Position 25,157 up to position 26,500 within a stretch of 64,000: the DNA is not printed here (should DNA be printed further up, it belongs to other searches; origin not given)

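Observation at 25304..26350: Orphan CarH-like B12 photoreceptor module inserted between the anti-sigma gene and the lipid operon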

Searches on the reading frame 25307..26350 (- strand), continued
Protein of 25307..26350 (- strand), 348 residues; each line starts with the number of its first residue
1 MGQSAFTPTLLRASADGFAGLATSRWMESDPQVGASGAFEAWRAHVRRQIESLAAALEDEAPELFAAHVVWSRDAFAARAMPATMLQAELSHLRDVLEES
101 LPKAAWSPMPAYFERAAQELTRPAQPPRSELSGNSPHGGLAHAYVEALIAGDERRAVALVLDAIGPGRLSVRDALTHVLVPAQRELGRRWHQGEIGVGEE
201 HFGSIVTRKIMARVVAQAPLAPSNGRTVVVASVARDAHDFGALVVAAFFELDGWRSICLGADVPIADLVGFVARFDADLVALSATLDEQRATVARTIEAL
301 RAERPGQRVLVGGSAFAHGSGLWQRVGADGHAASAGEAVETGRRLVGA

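Call 41: search_protein_families(library=pfam, proteins=[L069:7434-8141:+, L069:8320-9273:+, L069:9290-9823:+, L069:11056-11598:+, L069:11564-11890:+, L069:11962-12768:+, L069:12859-13557:-, L027:2139-3107:+, L027:3113-3652:+, L027:5451-5762:+], max_evalue=0.01)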
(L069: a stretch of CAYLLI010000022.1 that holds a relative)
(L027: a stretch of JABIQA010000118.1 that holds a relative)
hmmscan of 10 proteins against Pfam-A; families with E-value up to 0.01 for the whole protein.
L069:7434-8141:+ (236 aa): 1 family
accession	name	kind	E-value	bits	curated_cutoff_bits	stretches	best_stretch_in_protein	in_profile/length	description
PF13469.12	Sulfotransfer_3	-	7.5e-07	30.1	27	1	4-150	2-171/216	Sulfotransferase family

L069:8320-9273:+ (318 aa): 0 families

L069:9290-9823:+ (178 aa): 2 families
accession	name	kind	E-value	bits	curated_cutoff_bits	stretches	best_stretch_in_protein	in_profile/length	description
PF13474.12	SnoaL_3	-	1.5e-08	35.5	22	1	51-170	1-120/121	SnoaL-like domain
PF14534.12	DUF4440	-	2e-05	25.4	25.2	1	51-161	1-107/107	Domain of unknown function (DUF4440)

L069:11056-11598:+ (181 aa): 5 families
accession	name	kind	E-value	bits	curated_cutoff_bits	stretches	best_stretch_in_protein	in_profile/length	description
PF04542.20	Sigma70_r2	-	8.8e-19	67.5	24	1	22-88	3-70/71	Sigma-70 region 2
PF08281.18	Sigma70_r4_2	-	6.9e-11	42.1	25.7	1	119-168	4-53/54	Sigma-70, region 4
PF07638.17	Sigma70_ECF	-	7e-09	36.3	21.1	1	3-161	5-171/185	ECF sigma factor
PF04545.22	Sigma70_r4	-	8.9e-09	35.2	24.1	1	123-171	2-50/50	Sigma-70, region 4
PF19610.4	DUF6115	-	0.0044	17.9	27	1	105-159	75-128/134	Family of unknown function (DUF6115)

L069:11564-11890:+ (109 aa): 0 families

L069:11962-12768:+ (269 aa): 3 families
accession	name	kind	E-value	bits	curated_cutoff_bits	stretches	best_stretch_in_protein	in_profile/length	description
PF13621.12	Cupin_8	-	9.7e-15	55.6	27.4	1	30-233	31-235/252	Cupin-like domain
PF02373.28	JmjC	-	9.1e-06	26.6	24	1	134-240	3-111/114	JmjC domain, hydroxylase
PF08007.18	JmjC_2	-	5.2e-05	23.2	22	1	114-245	7-121/127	JmjC domain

L069:12859-13557:- (232 aa): 2 families
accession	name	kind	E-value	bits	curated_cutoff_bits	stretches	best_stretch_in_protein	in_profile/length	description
PF22359.2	Big-like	-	0.0046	17.6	27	0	92-135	5-47/48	Bacterial Ig-like domain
PF02368.24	Big_2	-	0.0077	16.6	22.8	0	83-124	29-69/79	Bacterial Ig-like domain (group 2)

L027:2139-3107:+ (323 aa): 0 families

L027:3113-3652:+ (180 aa): 2 families
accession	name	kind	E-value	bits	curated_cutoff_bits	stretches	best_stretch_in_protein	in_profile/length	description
PF13474.12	SnoaL_3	-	5.5e-07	30.4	22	1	55-171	3-119/121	SnoaL-like domain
PF14534.12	DUF4440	-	5.2e-05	24.1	25.2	1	55-163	3-107/107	Domain of unknown function (DUF4440)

L027:5451-5762:+ (104 aa): 0 families

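Call 49: search_protein_families(library=pfam, proteins=[L046:7894-9147:+, L046:9166-9861:+, L046:11373-13019:-, L046:11838-13460:+, L046:13420-14409:+, L046:14505-15281:+, L052:7451-8377:-, L052:8377-8853:-, L052:8817-9227:-, L052:11048-11785:-], max_evalue=0.001)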
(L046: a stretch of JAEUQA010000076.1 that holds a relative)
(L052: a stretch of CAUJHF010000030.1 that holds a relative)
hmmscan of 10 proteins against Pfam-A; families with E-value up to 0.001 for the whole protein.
L046:7894-9147:+ (418 aa): 0 families

L046:9166-9861:+ (232 aa): 4 families
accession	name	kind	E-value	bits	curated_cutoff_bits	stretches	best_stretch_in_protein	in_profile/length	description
PF13460.12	NAD_binding_10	-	2.6e-42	145.2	27.2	1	16-201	1-184/184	NAD(P)H-binding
PF05368.20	NmrA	-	2.3e-11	44.3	27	1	12-169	5-158/298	NmrA-like family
PF01370.27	Epimerase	-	2.3e-08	34.2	20.9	1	12-116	1-114/240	NAD dependent epimerase/dehydratase family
PF01073.25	3Beta_HSD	-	0.00022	20.8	22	1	53-118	45-117/280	3-beta hydroxysteroid dehydrogenase/isomerase family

L046:11373-13019:- (548 aa): 2 families
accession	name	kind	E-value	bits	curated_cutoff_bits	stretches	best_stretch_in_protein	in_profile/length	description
PF01977.22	UbiD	-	4.2e-49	167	23.3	1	174-378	4-204/206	3-octaprenyl-4-hydroxybenzoate carboxy-lyase Rift-related domain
PF20696.2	UbiD_C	-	1.3e-18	67.7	24.2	1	387-502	7-127/127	3-octaprenyl-4-hydroxybenzoate carboxy-lyase C-terminal domain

L046:11838-13460:+ (541 aa): 0 families

L046:13420-14409:+ (330 aa): 0 families

L046:14505-15281:+ (259 aa): 2 families
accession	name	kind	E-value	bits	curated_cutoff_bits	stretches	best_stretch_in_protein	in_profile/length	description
PF13489.12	Methyltransf_23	-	0.00012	22.2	27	1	78-181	7-107/164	Methyltransferase domain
PF08242.18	Methyltransf_12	-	0.00045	21.3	30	1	96-180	2-90/98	Methyltransferase domain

L052:7451-8377:- (308 aa): 5 families
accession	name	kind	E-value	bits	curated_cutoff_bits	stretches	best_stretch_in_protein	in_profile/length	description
PF00106.31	adh_short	-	5e-31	108.2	26.6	1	65-255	2-185/195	short chain dehydrogenase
PF13561.12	adh_short_C2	-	1.6e-23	84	27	1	70-258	1-182/236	Enoyl-(Acyl carrier protein) reductase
PF13460.12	NAD_binding_10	-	7.7e-07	29.6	27.2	1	70-206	1-102/184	NAD(P)H-binding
PF08659.16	KR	-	2.3e-05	24.8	22.6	1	65-148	2-92/180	KR domain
PF01370.27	Epimerase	-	8.9e-05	22.4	20.9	1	66-237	1-160/240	NAD dependent epimerase/dehydratase family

L052:8377-8853:- (158 aa): 1 family
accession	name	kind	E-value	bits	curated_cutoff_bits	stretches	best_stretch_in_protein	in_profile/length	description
PF11304.13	DUF3106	-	1.5e-33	115.8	24.3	1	34-136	1-103/104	Protein of unknown function (DUF3106)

L052:8817-9227:- (136 aa): 0 families

L052:11048-11785:- (245 aa): 1 family
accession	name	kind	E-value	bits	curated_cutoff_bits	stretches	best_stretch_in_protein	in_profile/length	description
PF01794.25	Ferric_reduct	-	9.2e-06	26.2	28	1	75-199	2-120/121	Ferric reductase like transmembrane component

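Call 67: search_protein_families(library=pfam, proteins=[L041:8970-9806:-, L041:11046-11558:+, L041:11655-12569:-, L068:9261-9902:-, L068:11266-12621:-, L068:12707-13363:+, L048:11144-11737:+, L048:9497-9802:+, L061:11117-12448:+, L030:11095-12024:+], max_evalue=0.001)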
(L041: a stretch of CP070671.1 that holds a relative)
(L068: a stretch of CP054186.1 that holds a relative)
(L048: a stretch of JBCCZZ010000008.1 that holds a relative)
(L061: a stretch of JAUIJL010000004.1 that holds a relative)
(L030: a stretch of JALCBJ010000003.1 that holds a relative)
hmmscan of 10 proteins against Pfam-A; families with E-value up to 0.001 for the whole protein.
L041:8970-9806:- (278 aa): 6 families
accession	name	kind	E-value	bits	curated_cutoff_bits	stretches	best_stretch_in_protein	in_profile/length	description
PF00106.31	adh_short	-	8.8e-34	117.1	26.6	1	45-235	2-186/195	short chain dehydrogenase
PF13561.12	adh_short_C2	-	2.8e-26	93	27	1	50-251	1-196/236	Enoyl-(Acyl carrier protein) reductase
PF13460.12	NAD_binding_10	-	3.7e-09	37.1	27.2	1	50-235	1-150/184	NAD(P)H-binding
PF08659.16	KR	-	1.3e-08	35.4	22.6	1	45-187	2-142/180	KR domain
PF01370.27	Epimerase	-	1.1e-05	25.4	20.9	1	46-211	1-155/240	NAD dependent epimerase/dehydratase family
PF04321.23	RmlD_sub_bind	-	0.00019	21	27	1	45-163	2-88/287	RmlD substrate binding domain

L041:11046-11558:+ (171 aa): 1 family
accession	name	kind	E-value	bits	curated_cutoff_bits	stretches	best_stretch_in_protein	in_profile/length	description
PF04248.19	NTP_transf_9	-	5.5e-32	109.9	22.1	1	39-130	1-92/93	Domain of unknown function (DUF427)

L041:11655-12569:- (304 aa): 3 families
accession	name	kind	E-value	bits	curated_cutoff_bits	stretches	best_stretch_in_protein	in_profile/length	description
PF03466.25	LysR_substrate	-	1.6e-36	126.1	28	1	89-291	4-208/209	LysR substrate binding domain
PF00126.33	HTH_1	-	5.5e-22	77.9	26.6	1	4-61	2-59/60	Bacterial regulatory helix-turn-helix protein, lysR family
PF25213.1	HVO_A0261_N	-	2.5e-05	24.5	35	1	22-79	31-85/86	HVO_A0261 N-terminal domain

L068:9261-9902:- (213 aa): 1 family
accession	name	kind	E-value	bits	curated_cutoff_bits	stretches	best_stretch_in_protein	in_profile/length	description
PF04366.17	Ysc84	-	5.9e-07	29.7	25.1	1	124-213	2-92/127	Las17-binding protein actin regulator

L068:11266-12621:- (451 aa): 0 families

L068:12707-13363:+ (219 aa): 0 families

L048:11144-11737:+ (198 aa): 1 family
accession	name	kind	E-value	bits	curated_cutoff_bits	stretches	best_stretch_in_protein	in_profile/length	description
PF04304.18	DUF454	-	5.9e-25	88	35.1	1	24-139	1-112/115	Protein of unknown function (DUF454)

L048:9497-9802:+ (102 aa): 0 families

L061:11117-12448:+ (444 aa): 12 families
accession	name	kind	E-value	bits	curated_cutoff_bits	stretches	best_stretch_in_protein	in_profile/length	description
PF01593.30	Amino_oxidase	-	2.9e-74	251.4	19.8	1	30-440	1-443/443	Flavin containing amine oxidoreductase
PF13450.12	NAD_binding_8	-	7.3e-17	61.8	21.9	1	25-92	1-68/68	NAD(P)-binding Rossmann-like domain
PF07992.20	Pyr_redox_2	-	6.5e-08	32.8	26.1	1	22-67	2-48/291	Pyridine nucleotide-disulphide oxidoreductase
PF00890.30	FAD_binding_2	-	2.8e-07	30.5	20.4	1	23-61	2-40/414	FAD binding domain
PF01266.30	DAO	-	9.2e-07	29.1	27.9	1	22-252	1-200/353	FAD dependent oxidoreductase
PF01494.25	FAD_binding_3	-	3.6e-06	26.9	22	1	22-52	3-33/349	FAD binding domain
PF12831.13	FAD_oxidored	-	4.3e-06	26.7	27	1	23-67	2-46/416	FAD dependent oxidoreductase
PF13738.12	Pyr_redox_3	-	7e-06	25.9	30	0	24-55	1-32/305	Pyridine nucleotide-disulphide oxidoreductase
PF03486.20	HI0933_like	-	7.1e-06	26.1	50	1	22-61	2-41/244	HI0933-like protein Rossmann domain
PF01946.23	Thi4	-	8.9e-06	25.5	26.2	1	22-61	19-59/235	Thi4 family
PF00070.33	Pyr_redox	-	0.00014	22.7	22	1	22-56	1-35/82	Pyridine nucleotide-disulphide oxidoreductase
PF01262.27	AlaDh_PNT_C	-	0.00066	19.6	23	0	20-53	28-61/214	Alanine dehydrogenase/PNT, C-terminal domain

L030:11095-12024:+ (310 aa): 0 families

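Call 72: search_protein_families(library=pfam, proteins=[L027:5495-5986:-, L027:6357-6842:-, L033:11495-11836:+, L052:8817-9227:-, L027:316-1194:+, L027:1243-1959:+, L069:8320-9273:+, L059:11736-12686:+], max_evalue=0.1)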
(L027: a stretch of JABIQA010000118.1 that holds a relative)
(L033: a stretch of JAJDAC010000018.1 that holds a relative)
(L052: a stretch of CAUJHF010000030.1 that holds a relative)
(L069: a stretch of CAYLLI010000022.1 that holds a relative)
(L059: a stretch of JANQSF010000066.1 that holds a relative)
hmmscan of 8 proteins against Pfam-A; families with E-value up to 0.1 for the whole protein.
L027:5495-5986:- (163 aa): 0 families

L027:6357-6842:- (161 aa): 1 family
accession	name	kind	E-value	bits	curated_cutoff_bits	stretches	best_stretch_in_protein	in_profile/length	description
PF03724.22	META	-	6.8e-22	78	24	1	46-151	5-109/109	META domain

L033:11495-11836:+ (114 aa): 0 families

L052:8817-9227:- (136 aa): 1 family
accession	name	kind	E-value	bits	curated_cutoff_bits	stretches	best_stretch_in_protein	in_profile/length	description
PF12279.13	DUF3619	-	0.0072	17.2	22.2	1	6-41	7-42/130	Protein of unknown function (DUF3619)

L027:316-1194:+ (293 aa): 6 families
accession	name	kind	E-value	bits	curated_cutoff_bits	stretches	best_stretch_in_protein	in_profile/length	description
PF04321.23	RmlD_sub_bind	-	1.3e-85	287.4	27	1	4-284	3-283/287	RmlD substrate binding domain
PF01370.27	Epimerase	-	1.6e-17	64.2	20.9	1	5-199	2-227/240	NAD dependent epimerase/dehydratase family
PF16363.11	GDP_Man_Dehyd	-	2.1e-12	47.6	27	1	35-156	59-184/332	GDP-mannose 4,6 dehydratase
PF01073.25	3Beta_HSD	-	2.4e-05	24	22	1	60-200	87-230/280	3-beta hydroxysteroid dehydrogenase/isomerase family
PF07993.18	NAD_binding_4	-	0.00017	21.3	20.1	1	53-154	90-210/258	Male sterility protein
PF02719.21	Polysacc_synt_2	-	0.00047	19.9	20.2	1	35-144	61-157/293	Polysaccharide biosynthesis protein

L027:1243-1959:+ (239 aa): 2 families
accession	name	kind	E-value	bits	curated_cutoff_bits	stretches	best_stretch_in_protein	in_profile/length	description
PF13469.12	Sulfotransfer_3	-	6.5e-09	36.8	27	1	5-135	2-143/216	Sulfotransferase family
PF17784.7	Sulfotransfer_4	-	0.0028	18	22.8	1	5-128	2-102/215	Sulfotransferase domain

L069:8320-9273:+ (318 aa): 0 families

L059:11736-12686:+ (317 aa): 1 family
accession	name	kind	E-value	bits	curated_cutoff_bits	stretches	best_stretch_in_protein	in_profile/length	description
PF10099.14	RskA_C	-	7.6e-12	46.1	29.4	1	164-300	3-126/135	Anti-sigma-K factor rskA, C-terminal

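Call 73: search_protein_families(library=ncbifam, proteins=[window:25307-26350:-], max_evalue=0.00001)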
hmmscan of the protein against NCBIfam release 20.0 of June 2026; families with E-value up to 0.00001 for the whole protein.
window:25307-26350:- (348 aa): 7 families
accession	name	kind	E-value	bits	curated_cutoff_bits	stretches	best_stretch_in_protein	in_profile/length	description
NF052513.1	TransRegCarH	equivalog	8.8e-23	80.9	400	1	115-328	58-261/274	HTH-type transcriptional repressor CarH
NF047995.1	corrinoid_MtgC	exception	5.6e-15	55.4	310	1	145-347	9-214/215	glycine betaine-specific corrinoid protein MtgC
NF047996.1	corrin_MtgC_2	exception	1.4e-14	54.1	370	1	172-346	35-210/212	glycine betaine-specific corrinoid protein MtgC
NF041607.1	dimeth_corrin_MtbC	equivalog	5.3e-12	45.7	350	1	223-344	79-201/203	dimethylamine corrinoid protein MtbC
TIGR02370.1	pyl_corrinoid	subfamily_domain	3.8e-10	39.5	215.3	1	146-338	4-197/197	methyltransferase cognate corrinoid protein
NF040669.1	MtaC2_Meth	equivalog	1.8e-07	30.8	450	1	227-303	128-204/267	methanol--corrinoid protein MtaC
TIGR02082.1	metH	equivalog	5.6e-07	27.6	1010.85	1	223-317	732-825/1182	methionine synthase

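Call 87: search_protein_families(library=pfam, proteins=[P0035], max_evalue=0.001)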
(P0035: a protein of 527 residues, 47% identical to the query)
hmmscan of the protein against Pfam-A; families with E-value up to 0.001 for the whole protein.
P0035 (527 aa): 2 families
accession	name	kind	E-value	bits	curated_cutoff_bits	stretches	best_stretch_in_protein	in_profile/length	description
PF02310.24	B12-binding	-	1.2e-18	67.5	32.1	1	406-508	2-107/121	B12 binding domain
PF02607.22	B12-binding_2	-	3.6e-13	49.9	23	1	320-392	2-72/74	B12 binding domain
